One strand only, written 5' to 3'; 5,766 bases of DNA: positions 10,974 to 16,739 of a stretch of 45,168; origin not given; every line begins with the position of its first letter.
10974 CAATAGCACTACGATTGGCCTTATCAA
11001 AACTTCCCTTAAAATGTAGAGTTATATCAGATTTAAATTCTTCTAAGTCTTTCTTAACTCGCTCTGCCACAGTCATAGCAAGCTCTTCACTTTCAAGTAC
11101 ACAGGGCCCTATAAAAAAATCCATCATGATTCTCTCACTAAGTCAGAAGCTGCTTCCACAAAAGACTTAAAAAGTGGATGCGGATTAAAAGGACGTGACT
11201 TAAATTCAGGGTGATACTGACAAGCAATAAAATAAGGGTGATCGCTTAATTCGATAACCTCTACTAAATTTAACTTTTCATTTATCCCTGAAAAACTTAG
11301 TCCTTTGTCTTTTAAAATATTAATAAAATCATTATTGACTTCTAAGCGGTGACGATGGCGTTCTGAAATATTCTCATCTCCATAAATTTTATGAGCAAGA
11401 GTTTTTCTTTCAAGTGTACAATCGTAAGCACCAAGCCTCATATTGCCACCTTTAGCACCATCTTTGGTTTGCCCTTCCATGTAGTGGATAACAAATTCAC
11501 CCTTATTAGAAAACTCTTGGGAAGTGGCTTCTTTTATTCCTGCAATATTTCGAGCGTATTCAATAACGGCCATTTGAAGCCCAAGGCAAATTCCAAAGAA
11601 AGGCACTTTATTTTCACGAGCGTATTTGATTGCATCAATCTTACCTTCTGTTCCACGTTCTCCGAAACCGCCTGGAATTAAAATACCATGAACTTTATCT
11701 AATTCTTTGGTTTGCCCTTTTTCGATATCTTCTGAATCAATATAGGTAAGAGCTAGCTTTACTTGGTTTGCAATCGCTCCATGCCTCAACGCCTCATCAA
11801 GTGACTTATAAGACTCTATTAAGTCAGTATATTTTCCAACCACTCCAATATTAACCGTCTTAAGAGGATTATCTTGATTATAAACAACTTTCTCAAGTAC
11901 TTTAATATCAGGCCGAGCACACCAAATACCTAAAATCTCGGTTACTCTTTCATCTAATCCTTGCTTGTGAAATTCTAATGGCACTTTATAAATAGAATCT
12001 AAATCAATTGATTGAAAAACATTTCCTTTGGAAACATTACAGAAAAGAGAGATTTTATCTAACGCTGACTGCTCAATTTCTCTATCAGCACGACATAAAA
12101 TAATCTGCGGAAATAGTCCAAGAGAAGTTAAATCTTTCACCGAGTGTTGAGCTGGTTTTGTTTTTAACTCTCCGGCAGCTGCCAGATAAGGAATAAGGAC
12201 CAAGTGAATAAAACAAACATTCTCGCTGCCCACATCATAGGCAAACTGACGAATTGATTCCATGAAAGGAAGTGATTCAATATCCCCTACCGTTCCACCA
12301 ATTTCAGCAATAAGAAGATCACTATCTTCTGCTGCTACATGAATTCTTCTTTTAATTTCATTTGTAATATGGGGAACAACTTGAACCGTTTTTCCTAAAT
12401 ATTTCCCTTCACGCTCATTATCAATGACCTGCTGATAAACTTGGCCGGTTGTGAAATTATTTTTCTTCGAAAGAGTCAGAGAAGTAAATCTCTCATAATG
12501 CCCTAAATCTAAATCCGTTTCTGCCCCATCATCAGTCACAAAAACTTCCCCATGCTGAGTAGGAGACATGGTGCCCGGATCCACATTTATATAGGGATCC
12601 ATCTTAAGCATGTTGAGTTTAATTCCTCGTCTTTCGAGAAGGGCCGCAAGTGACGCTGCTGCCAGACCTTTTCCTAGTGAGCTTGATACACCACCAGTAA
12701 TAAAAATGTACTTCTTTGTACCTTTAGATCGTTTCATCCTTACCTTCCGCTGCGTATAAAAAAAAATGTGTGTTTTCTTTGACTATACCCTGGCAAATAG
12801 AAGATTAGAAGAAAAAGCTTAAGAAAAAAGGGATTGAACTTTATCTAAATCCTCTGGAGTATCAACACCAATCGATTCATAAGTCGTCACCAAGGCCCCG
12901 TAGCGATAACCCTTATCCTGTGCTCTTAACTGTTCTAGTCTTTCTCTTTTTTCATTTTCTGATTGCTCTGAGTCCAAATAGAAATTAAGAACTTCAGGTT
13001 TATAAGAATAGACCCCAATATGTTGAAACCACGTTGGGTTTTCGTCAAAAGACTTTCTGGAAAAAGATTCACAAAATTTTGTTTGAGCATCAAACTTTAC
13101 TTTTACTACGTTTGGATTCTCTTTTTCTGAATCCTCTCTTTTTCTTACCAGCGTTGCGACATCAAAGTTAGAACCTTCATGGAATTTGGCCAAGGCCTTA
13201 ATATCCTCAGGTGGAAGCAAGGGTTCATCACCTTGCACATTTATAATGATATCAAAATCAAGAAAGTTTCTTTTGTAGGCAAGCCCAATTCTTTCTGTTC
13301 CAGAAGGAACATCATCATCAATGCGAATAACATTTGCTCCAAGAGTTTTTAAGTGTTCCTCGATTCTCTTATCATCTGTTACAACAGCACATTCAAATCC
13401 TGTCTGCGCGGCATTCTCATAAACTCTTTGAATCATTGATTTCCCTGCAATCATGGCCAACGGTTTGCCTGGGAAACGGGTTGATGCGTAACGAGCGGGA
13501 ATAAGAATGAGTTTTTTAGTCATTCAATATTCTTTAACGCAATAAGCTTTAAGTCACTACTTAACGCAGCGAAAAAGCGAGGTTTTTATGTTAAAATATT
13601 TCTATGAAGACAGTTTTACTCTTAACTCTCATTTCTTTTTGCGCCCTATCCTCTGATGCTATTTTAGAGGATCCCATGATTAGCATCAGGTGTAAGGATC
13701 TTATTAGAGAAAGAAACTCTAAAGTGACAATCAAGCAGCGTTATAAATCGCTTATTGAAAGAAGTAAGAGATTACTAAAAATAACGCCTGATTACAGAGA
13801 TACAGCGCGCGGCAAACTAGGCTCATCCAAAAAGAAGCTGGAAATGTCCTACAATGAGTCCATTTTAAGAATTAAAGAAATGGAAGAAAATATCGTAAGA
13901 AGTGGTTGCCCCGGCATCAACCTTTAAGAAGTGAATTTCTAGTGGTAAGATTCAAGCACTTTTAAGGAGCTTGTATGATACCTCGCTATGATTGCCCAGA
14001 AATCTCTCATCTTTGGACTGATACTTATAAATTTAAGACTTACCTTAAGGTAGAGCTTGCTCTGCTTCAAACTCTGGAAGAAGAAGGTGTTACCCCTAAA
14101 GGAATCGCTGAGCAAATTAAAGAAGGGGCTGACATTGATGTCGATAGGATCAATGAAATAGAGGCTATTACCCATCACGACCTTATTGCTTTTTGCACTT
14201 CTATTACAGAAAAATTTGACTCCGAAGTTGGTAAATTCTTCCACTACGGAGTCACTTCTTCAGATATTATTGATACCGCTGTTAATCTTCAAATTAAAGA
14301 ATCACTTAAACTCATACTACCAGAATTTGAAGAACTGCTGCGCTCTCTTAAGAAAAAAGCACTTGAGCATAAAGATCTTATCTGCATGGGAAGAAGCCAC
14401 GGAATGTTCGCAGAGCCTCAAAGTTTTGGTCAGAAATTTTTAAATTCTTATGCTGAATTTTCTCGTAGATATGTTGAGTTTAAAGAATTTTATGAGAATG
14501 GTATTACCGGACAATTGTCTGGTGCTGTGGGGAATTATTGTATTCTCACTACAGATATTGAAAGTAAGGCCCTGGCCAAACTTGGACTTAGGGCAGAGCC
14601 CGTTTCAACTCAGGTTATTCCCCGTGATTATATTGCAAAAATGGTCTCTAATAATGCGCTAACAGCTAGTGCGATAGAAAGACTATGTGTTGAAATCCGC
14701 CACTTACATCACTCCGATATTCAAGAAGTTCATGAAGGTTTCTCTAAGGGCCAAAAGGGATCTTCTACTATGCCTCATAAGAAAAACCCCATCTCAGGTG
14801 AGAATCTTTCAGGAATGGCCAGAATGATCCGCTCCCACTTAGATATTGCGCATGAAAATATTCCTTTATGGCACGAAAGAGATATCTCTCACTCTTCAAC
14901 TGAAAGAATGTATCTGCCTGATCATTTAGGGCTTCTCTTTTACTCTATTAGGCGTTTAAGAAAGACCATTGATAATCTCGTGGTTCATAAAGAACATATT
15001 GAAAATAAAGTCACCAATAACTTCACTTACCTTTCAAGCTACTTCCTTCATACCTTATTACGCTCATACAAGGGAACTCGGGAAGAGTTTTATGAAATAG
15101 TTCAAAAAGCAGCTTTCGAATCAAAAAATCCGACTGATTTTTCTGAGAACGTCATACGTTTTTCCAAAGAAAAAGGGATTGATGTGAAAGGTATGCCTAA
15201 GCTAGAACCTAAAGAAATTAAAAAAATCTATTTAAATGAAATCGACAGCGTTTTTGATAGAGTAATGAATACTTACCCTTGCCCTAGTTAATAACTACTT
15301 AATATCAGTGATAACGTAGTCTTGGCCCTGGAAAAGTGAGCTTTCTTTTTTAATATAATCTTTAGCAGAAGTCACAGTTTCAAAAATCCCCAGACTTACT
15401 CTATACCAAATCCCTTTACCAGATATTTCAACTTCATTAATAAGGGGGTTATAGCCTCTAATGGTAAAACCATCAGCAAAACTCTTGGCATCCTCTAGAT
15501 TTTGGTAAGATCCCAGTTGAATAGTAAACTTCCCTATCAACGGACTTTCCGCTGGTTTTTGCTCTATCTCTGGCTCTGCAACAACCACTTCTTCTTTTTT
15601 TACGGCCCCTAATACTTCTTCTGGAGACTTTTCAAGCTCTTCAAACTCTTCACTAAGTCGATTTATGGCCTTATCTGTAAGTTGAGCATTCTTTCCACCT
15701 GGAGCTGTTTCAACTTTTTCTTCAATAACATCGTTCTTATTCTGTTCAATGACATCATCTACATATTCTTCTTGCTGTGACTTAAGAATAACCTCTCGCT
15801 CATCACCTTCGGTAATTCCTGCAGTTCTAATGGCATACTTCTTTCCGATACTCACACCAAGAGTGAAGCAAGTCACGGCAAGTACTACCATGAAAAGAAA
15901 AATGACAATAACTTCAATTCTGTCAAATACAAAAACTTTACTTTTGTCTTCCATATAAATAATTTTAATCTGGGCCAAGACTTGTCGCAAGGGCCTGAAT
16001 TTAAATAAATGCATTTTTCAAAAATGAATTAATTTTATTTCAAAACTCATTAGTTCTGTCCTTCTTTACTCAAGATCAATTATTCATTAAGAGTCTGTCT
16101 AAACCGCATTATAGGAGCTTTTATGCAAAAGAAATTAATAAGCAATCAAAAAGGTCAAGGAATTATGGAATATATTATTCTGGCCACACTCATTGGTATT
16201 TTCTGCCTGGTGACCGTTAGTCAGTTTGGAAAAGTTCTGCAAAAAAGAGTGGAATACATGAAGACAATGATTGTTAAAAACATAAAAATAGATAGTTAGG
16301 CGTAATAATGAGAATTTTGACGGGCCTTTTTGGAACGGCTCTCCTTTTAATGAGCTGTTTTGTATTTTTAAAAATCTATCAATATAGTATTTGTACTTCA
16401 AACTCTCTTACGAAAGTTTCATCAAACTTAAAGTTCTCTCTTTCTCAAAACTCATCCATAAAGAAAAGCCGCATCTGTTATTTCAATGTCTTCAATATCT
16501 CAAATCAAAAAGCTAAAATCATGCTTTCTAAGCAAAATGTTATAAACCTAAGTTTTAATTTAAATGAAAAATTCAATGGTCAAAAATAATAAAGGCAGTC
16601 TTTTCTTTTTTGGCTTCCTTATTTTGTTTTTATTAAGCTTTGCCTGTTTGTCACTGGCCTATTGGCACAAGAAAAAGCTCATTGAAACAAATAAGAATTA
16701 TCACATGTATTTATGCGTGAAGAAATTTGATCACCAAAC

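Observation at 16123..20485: Reduced, atypical Flp/Tad-like pilus locus lacking most canonical accessory genes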

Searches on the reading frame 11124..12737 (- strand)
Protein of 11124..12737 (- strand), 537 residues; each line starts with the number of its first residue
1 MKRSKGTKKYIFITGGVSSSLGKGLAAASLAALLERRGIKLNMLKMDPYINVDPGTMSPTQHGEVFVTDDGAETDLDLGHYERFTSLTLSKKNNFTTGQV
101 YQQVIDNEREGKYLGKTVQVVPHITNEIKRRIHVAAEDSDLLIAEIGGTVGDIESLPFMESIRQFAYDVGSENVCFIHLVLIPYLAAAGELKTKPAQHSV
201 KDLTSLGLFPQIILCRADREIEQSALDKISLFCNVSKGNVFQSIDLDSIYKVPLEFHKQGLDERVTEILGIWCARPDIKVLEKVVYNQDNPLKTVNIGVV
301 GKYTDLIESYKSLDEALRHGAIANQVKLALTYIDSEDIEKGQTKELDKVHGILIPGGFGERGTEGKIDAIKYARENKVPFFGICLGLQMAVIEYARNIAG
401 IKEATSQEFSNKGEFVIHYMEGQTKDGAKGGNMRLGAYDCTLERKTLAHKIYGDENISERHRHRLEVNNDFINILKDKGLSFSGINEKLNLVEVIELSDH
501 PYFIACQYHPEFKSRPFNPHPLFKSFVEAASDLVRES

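Call 7: search_protein_families(library=pfam, proteins=[window:11124-12737:-], max_evalue=0.001)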
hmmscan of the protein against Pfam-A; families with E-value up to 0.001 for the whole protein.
window:11124-12737:- (537 aa): 3 families
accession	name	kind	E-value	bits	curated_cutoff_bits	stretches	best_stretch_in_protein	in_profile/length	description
PF06418.20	CTP_synth_N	-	2.1e-121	404.8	26.1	1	9-270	1-264/265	CTP synthase N-terminus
PF00117.34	GATase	-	3.3e-40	138.2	22.8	1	306-528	2-189/190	Glutamine amidotransferase class-I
PF07722.19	Peptidase_C26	-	1.4e-06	28.6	20.5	1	369-511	97-219/219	Peptidase C26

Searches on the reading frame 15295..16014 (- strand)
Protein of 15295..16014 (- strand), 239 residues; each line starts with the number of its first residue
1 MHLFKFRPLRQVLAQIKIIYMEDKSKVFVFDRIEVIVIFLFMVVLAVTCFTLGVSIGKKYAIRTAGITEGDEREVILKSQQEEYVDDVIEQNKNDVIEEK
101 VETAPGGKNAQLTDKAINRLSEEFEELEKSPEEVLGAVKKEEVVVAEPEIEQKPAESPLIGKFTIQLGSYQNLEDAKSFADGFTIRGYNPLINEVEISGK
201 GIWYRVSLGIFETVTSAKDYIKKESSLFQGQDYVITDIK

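Call 3: search_protein_families(library=pfam, proteins=[window:15295-16014:-], max_evalue=1)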
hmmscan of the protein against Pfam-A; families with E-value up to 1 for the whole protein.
window:15295-16014:- (239 aa): 1 family
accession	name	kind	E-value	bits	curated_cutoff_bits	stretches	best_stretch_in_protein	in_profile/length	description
PF05036.18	SPOR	-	4.2e-11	43.4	21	1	161-223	3-63/76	SPOR domain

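Call 4: search_protein_families(library=ncbifam, proteins=[window:15295-16014:-], max_evalue=1)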
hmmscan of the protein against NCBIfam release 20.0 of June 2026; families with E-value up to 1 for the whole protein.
window:15295-16014:- (239 aa): 3 families
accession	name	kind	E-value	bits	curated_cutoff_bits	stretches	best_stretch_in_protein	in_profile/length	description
TIGR02223.1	ftsN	equivalog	1.8e-08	34.3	107.65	1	71-214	129-277/299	cell division protein FtsN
TIGR00637.1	ModE_repress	subfamily_domain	0.046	13.8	98.5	1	91-144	38-94/100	ModE molybdate transport repressor domain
NF047735.1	MPL36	exception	0.047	13.3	430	1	126-217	195-286/305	RlpA family plasminogen-binding lipoprotein MPL36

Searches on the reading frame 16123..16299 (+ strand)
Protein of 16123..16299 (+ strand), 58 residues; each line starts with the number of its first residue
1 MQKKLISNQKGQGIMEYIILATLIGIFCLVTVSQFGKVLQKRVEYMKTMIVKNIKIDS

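Call 3: search_protein_families(library=pfam, proteins=[window:16123-16299:+], max_evalue=1)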
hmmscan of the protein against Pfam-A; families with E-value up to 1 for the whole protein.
window:16123-16299:+ (58 aa): 2 families
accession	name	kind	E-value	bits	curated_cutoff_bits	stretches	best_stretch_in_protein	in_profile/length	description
PF16897.10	MMR_HSR1_Xtn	-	0.012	16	35.2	1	15-57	25-66/106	C-terminal region of MMR_HSR1 domain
PF18898.5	DUF5654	-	0.039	14.4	23.8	1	10-41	39-70/71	Family of unknown function (DUF5654)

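Call 4: search_protein_families(library=ncbifam, proteins=[window:16123-16299:+], max_evalue=1)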
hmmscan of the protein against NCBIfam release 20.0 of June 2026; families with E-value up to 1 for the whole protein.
window:16123-16299:+ (58 aa): 0 families

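Call 114: search_protein_families(library=pfam, alignment_id=A15, max_evalue=10)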
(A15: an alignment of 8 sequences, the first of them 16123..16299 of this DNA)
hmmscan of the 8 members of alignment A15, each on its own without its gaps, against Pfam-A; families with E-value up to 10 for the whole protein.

A. member 1, window:16123-16299:+ (58 aa): 2 families
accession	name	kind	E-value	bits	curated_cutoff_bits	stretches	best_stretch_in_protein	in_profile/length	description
PF16897.10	MMR_HSR1_Xtn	-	0.012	16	35.2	1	15-57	25-66/106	C-terminal region of MMR_HSR1 domain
PF18898.5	DUF5654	-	0.039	14.4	23.8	1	10-41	39-70/71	Family of unknown function (DUF5654)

B. families by the number of members that match (of 8 scanned): 8 families
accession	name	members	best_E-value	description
PF04964.19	Flp_Fap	4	0.0014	Flp/Fap pilin component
PF16897.10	MMR_HSR1_Xtn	1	0.012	C-terminal region of MMR_HSR1 domain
PF18898.5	DUF5654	1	0.039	Family of unknown function (DUF5654)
PF12576.13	DUF3754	1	0.049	Protein of unknown function (DUF3754)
PF02781.21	G6PD_C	1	0.056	Glucose-6-phosphate dehydrogenase, C-terminal domain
PF05653.20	Mg_trans_NIPA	1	0.058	Magnesium transporter NIPA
PF04021.17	Class_IIIsignal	1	0.11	Class III signal peptide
PF08602.15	Mgr1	1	0.12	Mgr1-like, i-AAA protease complex subunit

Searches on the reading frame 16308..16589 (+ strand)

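Call 3: search_protein_families(library=pfam, proteins=[window:16308-16589:+], max_evalue=1)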
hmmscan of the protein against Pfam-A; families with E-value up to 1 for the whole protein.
window:16308-16589:+ (93 aa): 0 families

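Call 4: search_protein_families(library=ncbifam, proteins=[window:16308-16589:+], max_evalue=1)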
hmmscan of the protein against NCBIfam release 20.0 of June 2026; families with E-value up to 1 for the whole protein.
window:16308-16589:+ (93 aa): 1 family
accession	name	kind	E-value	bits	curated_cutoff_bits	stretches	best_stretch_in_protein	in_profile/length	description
TIGR03999.1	thiol_BshA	equivalog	0.0067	15.4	273.7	1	1-67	114-181/375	N-acetyl-alpha-D-glucosaminyl L-malate synthase BshA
